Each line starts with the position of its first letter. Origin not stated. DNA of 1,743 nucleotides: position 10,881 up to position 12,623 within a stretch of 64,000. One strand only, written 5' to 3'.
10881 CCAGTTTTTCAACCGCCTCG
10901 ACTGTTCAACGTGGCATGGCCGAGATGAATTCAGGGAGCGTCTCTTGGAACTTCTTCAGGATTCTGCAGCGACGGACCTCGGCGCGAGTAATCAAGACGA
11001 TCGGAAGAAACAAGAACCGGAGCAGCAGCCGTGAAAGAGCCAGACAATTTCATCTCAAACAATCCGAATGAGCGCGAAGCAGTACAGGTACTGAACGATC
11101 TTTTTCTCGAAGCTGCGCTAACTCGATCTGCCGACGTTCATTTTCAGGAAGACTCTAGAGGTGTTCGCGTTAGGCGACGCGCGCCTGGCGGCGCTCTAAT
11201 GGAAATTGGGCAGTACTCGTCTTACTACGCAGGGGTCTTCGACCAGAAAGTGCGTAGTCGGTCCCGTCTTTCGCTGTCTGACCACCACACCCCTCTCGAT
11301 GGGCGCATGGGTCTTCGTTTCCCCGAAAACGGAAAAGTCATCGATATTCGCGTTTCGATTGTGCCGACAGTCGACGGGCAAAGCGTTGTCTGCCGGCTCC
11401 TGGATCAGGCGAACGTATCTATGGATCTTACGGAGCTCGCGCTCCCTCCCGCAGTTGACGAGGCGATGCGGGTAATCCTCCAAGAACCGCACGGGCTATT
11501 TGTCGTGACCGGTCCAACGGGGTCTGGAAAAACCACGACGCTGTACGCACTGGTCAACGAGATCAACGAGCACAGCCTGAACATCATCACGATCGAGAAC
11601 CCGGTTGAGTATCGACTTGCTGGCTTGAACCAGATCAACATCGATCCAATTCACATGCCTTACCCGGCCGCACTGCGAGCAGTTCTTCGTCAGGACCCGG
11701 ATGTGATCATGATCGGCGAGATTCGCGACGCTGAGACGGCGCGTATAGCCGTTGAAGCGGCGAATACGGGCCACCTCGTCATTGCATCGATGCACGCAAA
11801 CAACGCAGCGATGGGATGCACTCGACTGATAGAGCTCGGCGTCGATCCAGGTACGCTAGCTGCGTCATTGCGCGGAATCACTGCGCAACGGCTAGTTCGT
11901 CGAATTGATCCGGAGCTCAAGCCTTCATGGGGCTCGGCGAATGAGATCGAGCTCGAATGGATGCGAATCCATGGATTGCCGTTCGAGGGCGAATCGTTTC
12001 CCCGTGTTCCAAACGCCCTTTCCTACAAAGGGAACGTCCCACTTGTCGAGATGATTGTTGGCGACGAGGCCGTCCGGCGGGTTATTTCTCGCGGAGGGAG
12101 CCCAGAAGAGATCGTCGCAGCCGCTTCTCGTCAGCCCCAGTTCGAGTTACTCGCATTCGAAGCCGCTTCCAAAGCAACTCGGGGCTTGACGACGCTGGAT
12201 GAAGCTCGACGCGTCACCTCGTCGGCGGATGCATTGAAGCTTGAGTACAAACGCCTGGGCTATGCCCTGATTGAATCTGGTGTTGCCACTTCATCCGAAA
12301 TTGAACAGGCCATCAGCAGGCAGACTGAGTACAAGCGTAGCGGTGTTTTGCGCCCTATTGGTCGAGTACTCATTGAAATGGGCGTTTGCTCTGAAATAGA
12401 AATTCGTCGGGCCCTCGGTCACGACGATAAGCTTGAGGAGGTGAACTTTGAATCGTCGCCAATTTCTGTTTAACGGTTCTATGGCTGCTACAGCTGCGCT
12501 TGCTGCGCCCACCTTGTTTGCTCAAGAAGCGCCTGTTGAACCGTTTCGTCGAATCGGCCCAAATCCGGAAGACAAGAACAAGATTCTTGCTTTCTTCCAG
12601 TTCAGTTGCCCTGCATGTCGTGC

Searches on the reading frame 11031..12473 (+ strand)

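Call 119: search_protein_families(library=pfam, proteins=[window:11031-12473:+], max_evalue=0.00001)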
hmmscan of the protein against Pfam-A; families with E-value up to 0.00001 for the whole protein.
window:11031-12473:+ (480 aa): 1 family
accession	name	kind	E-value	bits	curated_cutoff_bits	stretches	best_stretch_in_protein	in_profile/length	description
PF00437.27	T2SSE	-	1.7e-91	307.1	24.9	1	18-393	9-369/370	Type II/IV secretion system protein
